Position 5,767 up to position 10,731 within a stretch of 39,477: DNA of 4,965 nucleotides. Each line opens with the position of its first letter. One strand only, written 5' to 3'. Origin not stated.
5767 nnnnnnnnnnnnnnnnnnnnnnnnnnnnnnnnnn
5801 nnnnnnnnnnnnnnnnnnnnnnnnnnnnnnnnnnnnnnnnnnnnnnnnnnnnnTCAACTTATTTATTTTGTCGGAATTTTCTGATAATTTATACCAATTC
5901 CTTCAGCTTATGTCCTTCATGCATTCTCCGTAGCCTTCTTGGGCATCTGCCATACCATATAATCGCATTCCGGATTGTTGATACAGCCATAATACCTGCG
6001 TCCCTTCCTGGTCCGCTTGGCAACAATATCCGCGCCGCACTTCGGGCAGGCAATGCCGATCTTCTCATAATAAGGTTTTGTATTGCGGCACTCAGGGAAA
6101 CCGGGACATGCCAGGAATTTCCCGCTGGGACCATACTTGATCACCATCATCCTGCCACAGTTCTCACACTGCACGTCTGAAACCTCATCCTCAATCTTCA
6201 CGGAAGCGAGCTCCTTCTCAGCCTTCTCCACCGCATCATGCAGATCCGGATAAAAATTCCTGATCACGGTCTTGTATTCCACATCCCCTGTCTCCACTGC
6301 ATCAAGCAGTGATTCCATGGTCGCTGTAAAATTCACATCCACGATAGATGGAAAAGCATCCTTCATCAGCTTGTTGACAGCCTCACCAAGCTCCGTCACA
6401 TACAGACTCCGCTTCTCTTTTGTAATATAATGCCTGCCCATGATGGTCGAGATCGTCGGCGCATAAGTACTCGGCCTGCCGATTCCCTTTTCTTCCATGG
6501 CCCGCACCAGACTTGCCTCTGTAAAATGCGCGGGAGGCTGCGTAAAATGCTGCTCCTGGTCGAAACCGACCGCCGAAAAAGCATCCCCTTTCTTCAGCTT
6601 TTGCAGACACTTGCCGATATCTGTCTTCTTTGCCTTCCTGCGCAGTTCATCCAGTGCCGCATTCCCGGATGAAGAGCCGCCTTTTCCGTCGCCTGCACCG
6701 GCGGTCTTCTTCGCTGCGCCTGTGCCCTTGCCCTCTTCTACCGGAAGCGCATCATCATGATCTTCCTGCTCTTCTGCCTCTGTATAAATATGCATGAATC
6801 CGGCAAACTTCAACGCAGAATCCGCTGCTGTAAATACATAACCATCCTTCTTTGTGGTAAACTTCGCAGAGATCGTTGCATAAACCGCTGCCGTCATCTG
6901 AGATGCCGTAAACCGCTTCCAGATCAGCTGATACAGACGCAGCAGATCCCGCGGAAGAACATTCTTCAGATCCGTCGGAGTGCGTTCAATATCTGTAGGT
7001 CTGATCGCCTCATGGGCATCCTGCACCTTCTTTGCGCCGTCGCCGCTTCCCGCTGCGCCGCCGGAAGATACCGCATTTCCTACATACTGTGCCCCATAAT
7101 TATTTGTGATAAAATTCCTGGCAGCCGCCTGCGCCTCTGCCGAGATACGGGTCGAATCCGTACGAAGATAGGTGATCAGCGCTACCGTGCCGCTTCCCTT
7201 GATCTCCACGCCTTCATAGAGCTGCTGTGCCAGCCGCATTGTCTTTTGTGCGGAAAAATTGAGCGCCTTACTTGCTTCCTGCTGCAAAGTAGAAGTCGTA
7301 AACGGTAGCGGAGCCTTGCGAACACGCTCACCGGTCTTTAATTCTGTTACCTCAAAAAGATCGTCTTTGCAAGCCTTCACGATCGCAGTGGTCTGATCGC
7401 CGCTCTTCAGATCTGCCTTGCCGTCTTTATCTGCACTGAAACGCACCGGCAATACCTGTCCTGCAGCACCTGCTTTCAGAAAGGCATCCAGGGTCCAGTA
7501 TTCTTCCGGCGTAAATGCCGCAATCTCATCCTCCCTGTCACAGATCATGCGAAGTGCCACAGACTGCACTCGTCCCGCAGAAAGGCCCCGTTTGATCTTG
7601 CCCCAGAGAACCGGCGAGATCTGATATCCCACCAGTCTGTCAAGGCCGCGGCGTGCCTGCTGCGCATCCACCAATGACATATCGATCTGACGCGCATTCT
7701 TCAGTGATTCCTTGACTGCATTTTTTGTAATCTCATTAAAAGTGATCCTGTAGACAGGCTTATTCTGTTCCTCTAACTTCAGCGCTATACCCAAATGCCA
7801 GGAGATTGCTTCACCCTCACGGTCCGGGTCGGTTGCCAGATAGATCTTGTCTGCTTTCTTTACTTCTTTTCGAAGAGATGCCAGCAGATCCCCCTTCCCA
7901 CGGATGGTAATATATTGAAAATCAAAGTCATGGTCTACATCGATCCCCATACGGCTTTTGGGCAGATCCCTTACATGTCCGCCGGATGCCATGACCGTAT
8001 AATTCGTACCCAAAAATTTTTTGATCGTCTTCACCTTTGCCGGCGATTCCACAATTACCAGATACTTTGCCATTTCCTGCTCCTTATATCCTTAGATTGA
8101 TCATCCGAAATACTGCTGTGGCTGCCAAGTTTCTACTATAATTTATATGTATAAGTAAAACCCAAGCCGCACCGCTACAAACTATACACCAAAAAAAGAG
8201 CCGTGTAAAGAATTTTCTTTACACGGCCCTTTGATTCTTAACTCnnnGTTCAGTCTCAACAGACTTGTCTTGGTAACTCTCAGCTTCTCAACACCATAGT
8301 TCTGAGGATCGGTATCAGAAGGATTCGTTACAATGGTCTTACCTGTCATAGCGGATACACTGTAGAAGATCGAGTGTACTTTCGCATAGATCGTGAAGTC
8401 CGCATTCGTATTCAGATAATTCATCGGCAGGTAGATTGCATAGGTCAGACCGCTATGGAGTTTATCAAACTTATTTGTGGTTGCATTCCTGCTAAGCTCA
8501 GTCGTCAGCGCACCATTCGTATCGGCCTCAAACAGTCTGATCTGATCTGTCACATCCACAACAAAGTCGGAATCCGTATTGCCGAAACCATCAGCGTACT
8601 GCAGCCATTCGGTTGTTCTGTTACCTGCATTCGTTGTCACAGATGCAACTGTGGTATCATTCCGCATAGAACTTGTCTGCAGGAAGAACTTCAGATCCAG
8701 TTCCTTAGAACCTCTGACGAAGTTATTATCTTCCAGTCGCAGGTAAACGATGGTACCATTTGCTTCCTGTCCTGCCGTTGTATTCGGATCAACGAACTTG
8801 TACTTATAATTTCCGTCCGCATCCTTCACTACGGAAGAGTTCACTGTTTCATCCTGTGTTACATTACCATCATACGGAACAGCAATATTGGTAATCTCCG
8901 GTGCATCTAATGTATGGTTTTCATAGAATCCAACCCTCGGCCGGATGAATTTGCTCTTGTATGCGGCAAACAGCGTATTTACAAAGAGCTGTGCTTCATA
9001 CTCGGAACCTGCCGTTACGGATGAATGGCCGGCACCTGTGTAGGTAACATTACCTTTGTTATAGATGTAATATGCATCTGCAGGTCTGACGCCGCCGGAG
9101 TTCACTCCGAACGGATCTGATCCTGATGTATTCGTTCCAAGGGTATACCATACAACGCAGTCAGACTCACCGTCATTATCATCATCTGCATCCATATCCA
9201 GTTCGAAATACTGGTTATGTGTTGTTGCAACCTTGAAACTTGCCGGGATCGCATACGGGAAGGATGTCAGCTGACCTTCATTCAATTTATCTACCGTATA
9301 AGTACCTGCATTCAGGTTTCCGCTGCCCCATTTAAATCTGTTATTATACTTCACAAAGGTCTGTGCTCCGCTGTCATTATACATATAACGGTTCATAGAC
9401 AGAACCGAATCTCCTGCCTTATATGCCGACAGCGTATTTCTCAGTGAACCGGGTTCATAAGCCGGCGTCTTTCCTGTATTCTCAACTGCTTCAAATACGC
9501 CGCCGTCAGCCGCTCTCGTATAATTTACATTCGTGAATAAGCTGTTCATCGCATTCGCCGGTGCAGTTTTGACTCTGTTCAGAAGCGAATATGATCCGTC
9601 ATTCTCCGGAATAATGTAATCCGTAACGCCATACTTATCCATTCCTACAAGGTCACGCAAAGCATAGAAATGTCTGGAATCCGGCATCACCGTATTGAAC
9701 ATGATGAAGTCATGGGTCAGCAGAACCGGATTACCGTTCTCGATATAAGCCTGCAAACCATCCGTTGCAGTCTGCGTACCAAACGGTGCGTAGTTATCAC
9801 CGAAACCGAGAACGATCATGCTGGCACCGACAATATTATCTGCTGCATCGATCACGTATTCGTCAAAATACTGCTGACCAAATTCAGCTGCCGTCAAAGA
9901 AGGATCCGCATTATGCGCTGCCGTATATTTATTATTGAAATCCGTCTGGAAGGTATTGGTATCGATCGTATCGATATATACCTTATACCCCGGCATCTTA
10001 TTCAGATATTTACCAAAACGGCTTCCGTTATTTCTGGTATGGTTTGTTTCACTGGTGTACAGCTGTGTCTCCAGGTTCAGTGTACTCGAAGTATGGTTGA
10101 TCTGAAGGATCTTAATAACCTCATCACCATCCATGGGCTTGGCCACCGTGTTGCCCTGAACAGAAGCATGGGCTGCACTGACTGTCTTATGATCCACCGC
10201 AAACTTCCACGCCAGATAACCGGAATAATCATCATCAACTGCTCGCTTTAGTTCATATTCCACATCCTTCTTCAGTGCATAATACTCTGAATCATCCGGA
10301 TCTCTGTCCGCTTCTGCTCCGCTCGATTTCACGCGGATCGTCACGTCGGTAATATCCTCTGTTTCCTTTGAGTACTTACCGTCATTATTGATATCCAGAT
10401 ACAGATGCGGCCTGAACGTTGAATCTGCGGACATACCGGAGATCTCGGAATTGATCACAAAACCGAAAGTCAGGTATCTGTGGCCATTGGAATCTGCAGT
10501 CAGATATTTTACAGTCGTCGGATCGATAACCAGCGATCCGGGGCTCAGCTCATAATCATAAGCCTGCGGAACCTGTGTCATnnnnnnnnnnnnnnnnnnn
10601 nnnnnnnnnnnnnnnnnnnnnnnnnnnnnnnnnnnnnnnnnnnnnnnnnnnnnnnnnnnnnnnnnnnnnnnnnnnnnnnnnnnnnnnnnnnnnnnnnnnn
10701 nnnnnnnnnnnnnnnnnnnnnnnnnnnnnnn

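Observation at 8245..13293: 1682-aa Sec-secreted protein at the end of the minor-pilin block: possible PilY1-like positional analogue with a triple ThuA/GATase1-like module signature and a DxDxDG motif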

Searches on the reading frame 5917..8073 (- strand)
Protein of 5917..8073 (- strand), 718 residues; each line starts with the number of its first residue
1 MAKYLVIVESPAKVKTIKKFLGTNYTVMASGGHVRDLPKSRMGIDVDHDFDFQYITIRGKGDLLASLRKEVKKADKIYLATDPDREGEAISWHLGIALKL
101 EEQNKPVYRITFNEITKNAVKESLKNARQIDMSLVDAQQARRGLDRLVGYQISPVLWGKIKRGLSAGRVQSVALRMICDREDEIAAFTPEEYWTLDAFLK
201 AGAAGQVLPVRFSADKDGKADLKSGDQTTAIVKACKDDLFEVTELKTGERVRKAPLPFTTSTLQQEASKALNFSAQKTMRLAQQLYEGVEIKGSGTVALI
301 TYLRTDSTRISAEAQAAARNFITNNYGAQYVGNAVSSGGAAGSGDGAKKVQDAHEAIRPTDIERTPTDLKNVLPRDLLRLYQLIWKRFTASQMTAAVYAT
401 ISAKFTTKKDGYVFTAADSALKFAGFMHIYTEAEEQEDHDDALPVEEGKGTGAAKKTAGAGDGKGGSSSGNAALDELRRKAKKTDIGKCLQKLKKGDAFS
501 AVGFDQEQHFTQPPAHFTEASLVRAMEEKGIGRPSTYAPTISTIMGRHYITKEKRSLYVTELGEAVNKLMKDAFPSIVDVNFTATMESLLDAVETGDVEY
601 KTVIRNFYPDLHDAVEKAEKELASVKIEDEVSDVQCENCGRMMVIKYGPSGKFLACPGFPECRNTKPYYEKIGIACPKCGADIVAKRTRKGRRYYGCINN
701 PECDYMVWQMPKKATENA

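Call 5: search_protein_families(library=pfam, proteins=[window:5917-8073:-], max_evalue=0.01)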
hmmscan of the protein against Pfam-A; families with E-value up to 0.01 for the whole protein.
window:5917-8073:- (718 aa): 5 families
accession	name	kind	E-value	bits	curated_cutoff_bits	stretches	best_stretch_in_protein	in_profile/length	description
PF01131.25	Topoisom_bac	-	6.3e-119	398.1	35.1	2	130-450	2-305/411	DNA topoisomerase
PF01751.28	Toprim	-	6.6e-24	84.4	23.1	1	5-115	2-96/96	Toprim domain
PF01396.24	Zn_ribbon_Top1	-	1.8e-23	82.5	32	2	674-709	2-36/39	Topoisomerase DNA binding C4 zinc finger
PF13408.12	Zn_ribbon_recom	-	0.0044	17.8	25.3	0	674-703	6-39/58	Recombinase zinc beta ribbon domain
PF13662.12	Toprim_4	-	0.0098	16.5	25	0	5-96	3-72/85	Toprim domain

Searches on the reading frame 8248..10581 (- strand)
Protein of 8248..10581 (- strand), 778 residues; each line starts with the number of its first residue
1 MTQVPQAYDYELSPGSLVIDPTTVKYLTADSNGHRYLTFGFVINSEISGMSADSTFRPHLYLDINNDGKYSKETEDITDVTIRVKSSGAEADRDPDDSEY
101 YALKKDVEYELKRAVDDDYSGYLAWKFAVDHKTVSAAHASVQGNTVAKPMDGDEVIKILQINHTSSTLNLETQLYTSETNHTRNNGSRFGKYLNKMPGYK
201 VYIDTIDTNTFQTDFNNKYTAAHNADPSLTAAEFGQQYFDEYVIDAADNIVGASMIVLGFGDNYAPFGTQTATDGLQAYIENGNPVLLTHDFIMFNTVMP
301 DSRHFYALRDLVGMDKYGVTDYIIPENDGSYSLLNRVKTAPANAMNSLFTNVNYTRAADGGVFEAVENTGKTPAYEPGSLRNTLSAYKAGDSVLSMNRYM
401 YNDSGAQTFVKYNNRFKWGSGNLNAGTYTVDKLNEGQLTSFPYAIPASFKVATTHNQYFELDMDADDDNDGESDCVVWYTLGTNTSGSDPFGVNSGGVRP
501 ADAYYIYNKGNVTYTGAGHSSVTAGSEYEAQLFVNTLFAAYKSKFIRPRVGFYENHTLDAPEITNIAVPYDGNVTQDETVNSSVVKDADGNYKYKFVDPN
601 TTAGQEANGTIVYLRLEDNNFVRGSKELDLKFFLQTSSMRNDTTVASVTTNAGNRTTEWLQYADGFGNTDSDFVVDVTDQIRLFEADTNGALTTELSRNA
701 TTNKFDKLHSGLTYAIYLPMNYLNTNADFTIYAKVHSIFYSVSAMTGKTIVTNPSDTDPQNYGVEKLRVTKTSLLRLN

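Call 37: predict_structure(alignment_id=A3)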
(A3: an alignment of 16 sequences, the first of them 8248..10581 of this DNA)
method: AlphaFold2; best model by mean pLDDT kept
length: 778 residues; sequences in the alignment: 16
mean_pLDDT: 72.9   pTM: 0.71
mean pLDDT of the five models: 72.9, 72.8, 72.2, 72.1, 68.9
residues with pLDDT >= 90: 110; 70-90: 382; 50-70: 179; < 50: 107
segments of 3 or more residues with pLDDT < 50: 295-300, 313-318, 320-325, 327-332, 390-424, 456-471, 487-504, 507-511, 743-747, 776-778
pLDDT, mean of each block of 10 residues (from residue 1): 91 87 87 84 80 83 68 67 86 79 91 79 88 84 85 84 75 80 81 81 87 92 88 82 83 81 62 78 69 51 56 49 46 51 60 79 69 58 63 39 41 38 55 77 82 52 46 59 52 38 47 53 71 81 76 81 88 62 76 81 65 85 75 91 83 88 72 92 85 88 87 87 86 89 51 72 91 60
secondary structure, 60 per line:
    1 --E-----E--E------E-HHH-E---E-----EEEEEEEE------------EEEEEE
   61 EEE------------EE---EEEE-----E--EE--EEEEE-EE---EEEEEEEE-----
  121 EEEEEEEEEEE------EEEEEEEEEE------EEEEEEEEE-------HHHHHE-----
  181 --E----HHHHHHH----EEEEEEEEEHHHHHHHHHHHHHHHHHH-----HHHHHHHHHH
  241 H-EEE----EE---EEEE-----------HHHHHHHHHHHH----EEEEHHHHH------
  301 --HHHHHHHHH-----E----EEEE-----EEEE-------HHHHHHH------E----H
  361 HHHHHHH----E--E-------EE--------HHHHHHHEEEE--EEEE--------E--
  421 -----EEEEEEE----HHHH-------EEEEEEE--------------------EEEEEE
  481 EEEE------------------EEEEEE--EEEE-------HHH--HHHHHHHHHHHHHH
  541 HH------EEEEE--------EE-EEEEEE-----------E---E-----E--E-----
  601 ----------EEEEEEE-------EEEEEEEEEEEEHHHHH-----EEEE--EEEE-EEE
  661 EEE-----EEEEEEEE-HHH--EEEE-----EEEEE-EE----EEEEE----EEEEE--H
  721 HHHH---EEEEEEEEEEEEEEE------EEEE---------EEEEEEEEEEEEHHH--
elements in order (helices of 4 or more, strands of 3 or more residues): E35-42 E55-63 E81-84 E97-101 E108-115 E121-131 E138-147 E154-162 H170-174 H188-194 E199-207 H208-225 H231-241 E243-245 E255-258 H270-281 E286-289 H290-294 H303-311 E322-325 E331-334 H342-348 H360-367 H393-399 E400-403 E406-409 E426-432 H437-440 E448-454 E475-484 E503-508 E511-514 H527-542 E549-553 E565-570 E611-617 E625-636 H637-641 E647-650 E653-656 E658-663 E669-676 E683-686 E692-696 E704-708 E713-717 H720-724 E728-742 E749-752 E762-773

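Call 40: fold_search(model_id=the predicted structure, library=pdb)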
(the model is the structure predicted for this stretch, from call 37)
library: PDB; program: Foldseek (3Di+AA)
matches with E <= 10: 1571; with E <= 0.001: 6
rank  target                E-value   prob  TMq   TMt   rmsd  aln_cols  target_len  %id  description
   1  3s3p_A                5.5e-05  0.47  0.10  0.12  31.5       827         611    9  Transglutaminase 2 in complex with a novel inhibitor (released 2012-06-06)
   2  6a8p_A                1.3e-04  0.30  0.10  0.11  33.5       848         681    9  Transglutaminase 2 mutant G224V in complex with GTP (released 2018-09-26)
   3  6kzb_A                2.6e-04  0.25  0.10  0.11  33.3       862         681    8  Transglutaminase2 complexed with calcium (released 2020-12-09)
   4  3wnn_B                3.8e-04  0.35  0.15  0.16  21.3       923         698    8  D308A mutant of Bacillus circulans T-3040 cycloisomaltooligosaccharide glucanotransferase complexed with isomaltooctao (released 2014-02-05)
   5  8tr9                  6.3e-04  0.20  0.10  0.11  34.1       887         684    9  Cryo-EM structure of transglutaminase 2 bound to GDP (released 2024-07-31)
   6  3s3s_A                8.8e-04  0.23  0.11  0.12  31.4       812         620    9  Transglutaminase 2 in complex with a novel inhibitor (released 2012-06-06)
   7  6kzb_B                1.2e-03  0.18  0.10  0.11  33.2       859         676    9  Transglutaminase2 complexed with calcium (released 2020-12-09)
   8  2q3z_A                1.4e-03  0.20  0.11  0.12  31.1       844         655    8  Transglutaminase 2 undergoes large conformational change upon activation (released 2007-10-23)
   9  4n2c                  1.5e-03  0.25  0.10  0.11  22.1       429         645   10  Crystal structure of Protein Arginine Deiminase 2 (F221/222A, 10 mM Ca2+) (released 2015-02-04)
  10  7kzw                  3.0e-03  0.97  0.10  0.39   9.6       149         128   15  Crystal structure of FTT_1639c from Francisella tularensis str. tularensis SCHU S4 (released 2020-12-30)
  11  3wnp_A                3.7e-03  0.14  0.13  0.14  20.8       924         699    8  D308A, F268V, D469Y, A513V, and Y515S quintuple mutant of Bacillus circulans T-3040 cycloisomaltooligosaccharide gluca (released 2014-02-05)
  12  3wnk                  3.7e-03  0.14  0.14  0.14  23.6       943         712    8  Crystal Structure of Bacillus circulans T-3040 cycloisomaltooligosaccharide glucanotransferase (released 2014-02-05)
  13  9ovq                  4.1e-03  0.25  0.12  0.13  17.9       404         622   10  PAD2 with an inhibitor (released 2025-07-30)
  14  9csd_A                4.6e-03  0.28  0.09  0.09  21.4       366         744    8  The Ectodomains of SPRING and S1P with the inhibitor PF-429242 (released 2025-04-23)
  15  9bc2_A                4.6e-03  0.14  0.11  0.12  31.4       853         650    8  Transglutaminase 2 - Open State (released 2024-07-03)
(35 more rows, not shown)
